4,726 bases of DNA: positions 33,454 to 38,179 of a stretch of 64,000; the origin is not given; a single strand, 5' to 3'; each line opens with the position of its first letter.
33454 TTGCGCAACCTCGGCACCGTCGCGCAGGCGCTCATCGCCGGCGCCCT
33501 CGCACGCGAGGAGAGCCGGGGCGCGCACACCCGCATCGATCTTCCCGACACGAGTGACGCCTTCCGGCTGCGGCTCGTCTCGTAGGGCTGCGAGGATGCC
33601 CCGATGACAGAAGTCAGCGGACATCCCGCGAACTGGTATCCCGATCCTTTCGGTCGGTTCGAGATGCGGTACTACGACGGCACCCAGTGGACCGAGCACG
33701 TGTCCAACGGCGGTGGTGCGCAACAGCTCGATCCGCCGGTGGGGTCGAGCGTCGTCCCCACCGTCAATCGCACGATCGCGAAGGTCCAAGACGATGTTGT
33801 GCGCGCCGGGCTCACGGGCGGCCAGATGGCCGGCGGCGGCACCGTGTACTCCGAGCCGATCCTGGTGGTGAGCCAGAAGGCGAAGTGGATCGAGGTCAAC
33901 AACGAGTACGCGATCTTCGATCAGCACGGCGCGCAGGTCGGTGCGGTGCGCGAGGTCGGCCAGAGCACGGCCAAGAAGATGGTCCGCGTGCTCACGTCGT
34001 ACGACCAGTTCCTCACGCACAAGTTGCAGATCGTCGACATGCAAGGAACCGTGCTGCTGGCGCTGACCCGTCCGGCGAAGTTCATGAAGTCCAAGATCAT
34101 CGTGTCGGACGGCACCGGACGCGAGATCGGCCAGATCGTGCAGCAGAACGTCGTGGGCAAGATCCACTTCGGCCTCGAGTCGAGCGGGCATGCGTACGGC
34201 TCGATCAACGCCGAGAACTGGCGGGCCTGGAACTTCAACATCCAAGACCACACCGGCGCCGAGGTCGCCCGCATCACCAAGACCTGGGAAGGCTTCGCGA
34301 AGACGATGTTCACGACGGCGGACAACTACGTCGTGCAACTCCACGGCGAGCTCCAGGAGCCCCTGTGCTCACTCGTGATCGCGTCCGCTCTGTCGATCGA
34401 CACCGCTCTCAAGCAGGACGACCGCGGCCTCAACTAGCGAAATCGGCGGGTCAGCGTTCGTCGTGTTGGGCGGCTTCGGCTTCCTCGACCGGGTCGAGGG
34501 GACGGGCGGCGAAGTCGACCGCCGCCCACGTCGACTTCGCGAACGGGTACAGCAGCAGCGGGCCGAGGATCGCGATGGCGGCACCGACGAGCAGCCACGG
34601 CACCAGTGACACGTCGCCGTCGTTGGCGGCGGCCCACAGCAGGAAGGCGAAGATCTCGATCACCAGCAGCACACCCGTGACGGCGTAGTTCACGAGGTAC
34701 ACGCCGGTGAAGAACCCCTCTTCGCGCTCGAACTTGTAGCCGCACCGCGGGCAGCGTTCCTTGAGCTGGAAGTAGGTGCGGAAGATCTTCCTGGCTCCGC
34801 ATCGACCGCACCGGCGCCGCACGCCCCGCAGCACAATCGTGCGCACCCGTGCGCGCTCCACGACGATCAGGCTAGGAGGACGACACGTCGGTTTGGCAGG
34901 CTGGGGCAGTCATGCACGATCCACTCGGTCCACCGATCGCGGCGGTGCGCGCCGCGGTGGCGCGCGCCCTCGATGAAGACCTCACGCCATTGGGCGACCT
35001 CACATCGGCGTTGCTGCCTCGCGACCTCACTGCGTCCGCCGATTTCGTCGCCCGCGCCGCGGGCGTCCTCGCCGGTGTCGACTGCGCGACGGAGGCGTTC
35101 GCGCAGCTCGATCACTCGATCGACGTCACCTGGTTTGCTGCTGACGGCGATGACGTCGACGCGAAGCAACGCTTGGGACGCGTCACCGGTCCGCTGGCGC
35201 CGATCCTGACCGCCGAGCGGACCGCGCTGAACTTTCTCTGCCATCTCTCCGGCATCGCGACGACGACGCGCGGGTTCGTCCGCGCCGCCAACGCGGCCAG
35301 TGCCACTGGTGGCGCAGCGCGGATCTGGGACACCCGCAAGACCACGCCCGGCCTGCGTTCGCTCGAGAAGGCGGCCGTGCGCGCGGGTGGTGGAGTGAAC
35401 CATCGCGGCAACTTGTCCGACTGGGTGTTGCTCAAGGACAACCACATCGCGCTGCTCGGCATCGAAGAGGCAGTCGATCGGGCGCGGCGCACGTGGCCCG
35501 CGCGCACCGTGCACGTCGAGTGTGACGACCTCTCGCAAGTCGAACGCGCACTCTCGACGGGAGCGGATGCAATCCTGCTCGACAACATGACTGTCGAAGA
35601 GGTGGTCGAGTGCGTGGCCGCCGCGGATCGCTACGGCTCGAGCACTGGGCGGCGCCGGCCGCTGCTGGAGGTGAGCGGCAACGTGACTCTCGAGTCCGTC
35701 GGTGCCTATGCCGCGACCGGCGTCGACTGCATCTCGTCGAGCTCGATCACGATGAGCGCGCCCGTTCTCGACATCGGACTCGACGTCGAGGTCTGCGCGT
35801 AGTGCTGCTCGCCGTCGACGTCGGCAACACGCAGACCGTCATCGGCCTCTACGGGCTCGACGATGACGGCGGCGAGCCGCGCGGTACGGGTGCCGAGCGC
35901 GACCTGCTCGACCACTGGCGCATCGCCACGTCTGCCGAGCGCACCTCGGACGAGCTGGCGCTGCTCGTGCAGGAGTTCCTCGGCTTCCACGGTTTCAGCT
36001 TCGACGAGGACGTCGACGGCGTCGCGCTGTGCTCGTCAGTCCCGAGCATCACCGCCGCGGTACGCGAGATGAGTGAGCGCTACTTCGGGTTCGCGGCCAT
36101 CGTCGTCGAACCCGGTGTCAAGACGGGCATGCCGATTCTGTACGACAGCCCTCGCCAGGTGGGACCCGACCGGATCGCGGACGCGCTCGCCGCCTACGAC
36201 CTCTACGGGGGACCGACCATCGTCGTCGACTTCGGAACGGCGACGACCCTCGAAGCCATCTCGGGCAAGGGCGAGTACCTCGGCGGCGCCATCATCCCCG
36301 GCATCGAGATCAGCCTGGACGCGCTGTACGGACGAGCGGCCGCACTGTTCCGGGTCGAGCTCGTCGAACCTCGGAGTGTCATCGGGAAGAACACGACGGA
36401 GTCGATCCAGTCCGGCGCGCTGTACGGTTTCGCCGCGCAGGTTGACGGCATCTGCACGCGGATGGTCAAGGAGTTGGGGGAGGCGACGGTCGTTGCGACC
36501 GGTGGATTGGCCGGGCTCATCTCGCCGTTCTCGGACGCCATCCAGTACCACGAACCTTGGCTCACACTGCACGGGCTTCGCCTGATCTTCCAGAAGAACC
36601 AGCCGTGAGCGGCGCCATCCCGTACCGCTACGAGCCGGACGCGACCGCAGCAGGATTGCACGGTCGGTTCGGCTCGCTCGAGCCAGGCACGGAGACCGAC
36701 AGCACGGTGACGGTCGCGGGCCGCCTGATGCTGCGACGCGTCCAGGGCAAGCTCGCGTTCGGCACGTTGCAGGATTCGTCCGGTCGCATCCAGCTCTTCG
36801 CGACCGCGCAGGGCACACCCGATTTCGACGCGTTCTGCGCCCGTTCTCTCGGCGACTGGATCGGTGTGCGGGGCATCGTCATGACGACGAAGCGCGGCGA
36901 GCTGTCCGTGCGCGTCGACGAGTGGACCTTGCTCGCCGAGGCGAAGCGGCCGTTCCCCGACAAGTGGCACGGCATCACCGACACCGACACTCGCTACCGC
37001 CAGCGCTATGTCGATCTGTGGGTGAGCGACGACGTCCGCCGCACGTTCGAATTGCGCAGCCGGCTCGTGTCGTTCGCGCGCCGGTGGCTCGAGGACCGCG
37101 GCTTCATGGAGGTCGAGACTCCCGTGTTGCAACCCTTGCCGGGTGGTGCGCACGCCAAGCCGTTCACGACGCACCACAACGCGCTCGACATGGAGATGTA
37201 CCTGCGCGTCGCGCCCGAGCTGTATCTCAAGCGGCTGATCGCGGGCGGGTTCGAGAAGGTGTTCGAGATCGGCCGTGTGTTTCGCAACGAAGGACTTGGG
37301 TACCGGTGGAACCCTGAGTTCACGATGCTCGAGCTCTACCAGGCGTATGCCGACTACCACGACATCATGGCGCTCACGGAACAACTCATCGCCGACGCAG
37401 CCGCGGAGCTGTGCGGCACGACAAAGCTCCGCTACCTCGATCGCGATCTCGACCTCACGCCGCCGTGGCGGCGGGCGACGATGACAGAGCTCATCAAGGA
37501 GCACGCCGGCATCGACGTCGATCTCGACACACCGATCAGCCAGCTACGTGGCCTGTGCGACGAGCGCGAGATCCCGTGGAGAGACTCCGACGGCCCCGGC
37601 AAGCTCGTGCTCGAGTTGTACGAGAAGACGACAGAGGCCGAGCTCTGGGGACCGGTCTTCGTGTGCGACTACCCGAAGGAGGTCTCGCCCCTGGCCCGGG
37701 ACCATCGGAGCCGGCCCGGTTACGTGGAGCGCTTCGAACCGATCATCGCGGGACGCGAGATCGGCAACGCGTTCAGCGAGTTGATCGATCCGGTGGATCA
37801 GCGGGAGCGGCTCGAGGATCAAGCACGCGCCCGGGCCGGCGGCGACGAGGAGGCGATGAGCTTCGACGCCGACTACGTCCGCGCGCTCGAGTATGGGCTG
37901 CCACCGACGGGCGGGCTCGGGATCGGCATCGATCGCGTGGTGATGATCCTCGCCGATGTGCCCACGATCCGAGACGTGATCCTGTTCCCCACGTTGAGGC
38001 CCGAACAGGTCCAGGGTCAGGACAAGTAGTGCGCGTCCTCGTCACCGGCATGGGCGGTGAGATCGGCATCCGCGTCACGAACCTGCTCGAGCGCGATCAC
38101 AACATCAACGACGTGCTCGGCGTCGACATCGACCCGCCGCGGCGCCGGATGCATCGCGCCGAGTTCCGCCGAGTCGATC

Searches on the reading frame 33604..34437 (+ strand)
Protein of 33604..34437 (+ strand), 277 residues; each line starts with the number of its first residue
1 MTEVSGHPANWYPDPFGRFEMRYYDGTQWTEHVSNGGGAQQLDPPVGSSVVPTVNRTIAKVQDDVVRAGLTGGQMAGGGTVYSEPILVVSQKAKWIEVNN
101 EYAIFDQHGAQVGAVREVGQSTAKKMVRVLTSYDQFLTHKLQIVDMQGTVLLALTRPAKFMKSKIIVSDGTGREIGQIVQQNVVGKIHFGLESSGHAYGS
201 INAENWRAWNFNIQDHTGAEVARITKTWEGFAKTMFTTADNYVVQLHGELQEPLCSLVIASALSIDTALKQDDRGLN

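Call 53: search_protein_families(library=pfam, proteins=[window:33604-34437:+], max_evalue=0.0001)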
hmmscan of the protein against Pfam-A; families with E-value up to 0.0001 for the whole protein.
window:33604-34437:+ (277 aa): 2 families
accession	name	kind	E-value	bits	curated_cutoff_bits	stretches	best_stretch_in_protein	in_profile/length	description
PF03803.21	Scramblase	-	4e-20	72.5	25.4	1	88-267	25-216/221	Scramblase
PF10708.14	DUF2510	-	5.5e-10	39.3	24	1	11-40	3-33/35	Protein of unknown function (DUF2510)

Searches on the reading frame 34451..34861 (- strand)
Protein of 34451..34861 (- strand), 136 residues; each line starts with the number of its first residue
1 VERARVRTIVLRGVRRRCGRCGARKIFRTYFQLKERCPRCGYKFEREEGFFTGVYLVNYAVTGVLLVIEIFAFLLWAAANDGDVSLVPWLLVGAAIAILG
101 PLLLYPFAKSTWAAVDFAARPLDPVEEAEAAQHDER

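Call 53: search_protein_families(library=pfam, proteins=[window:34451-34861:-], max_evalue=0.0001)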
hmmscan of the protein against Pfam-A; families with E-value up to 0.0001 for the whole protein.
window:34451-34861:- (136 aa): 1 family
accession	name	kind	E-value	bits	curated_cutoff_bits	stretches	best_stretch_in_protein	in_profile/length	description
PF06170.17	DUF983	-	1.2e-08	35.6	22.6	1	27-115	1-83/85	Protein of unknown function (DUF983)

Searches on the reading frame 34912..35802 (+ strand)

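Call 53: search_protein_families(library=pfam, proteins=[window:34912-35802:+], max_evalue=0.0001)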
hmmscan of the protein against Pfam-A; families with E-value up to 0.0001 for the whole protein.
window:34912-35802:+ (296 aa): 2 families
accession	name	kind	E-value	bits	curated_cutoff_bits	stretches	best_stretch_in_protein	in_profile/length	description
PF01729.25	QRPTase_C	-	6e-53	179.5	23.1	1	115-291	1-169/169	Quinolinate phosphoribosyl transferase, C-terminal domain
PF02749.22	QRPTase_N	-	2.3e-20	73.1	27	1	29-113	1-82/82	Quinolinate phosphoribosyl transferase, N-terminal domain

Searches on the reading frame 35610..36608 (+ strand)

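Call 53: search_protein_families(library=pfam, proteins=[window:35610-36608:+], max_evalue=0.0001)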
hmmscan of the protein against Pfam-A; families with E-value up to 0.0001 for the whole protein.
window:35610-36608:+ (332 aa): 1 family
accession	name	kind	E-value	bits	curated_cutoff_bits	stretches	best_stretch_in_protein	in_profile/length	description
PF03309.20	Pan_kinase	-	4.1e-65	219.9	24.7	1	66-283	1-204/205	Type III pantothenate kinase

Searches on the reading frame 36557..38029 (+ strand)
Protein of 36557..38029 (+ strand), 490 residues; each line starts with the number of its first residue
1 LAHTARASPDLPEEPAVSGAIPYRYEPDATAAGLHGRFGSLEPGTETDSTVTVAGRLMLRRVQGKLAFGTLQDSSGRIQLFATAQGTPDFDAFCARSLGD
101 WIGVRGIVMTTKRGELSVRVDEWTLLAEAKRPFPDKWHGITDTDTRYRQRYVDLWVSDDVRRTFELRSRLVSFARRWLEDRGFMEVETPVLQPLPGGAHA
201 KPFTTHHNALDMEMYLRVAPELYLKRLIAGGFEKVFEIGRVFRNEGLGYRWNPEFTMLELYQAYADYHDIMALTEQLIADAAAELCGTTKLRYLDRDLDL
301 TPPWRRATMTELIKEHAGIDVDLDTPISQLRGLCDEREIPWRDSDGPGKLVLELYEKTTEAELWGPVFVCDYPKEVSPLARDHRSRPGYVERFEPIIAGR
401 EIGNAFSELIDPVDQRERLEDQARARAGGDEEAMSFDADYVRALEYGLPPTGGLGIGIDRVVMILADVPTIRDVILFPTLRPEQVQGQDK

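Call 54: search_protein_families(library=pfam, proteins=[window:36557-38029:+], max_evalue=0.0001)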
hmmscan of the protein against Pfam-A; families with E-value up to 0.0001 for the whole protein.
window:36557-38029:+ (490 aa): 2 families
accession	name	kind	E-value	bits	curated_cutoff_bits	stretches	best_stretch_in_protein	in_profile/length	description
PF00152.25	tRNA-synt_2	-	2.3e-88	296.6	25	1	143-480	2-307/308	tRNA synthetases class II (D, K and N)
PF01336.31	tRNA_anti-codon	-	5.7e-13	49.1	27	1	51-126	1-75/75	OB-fold nucleic acid binding domain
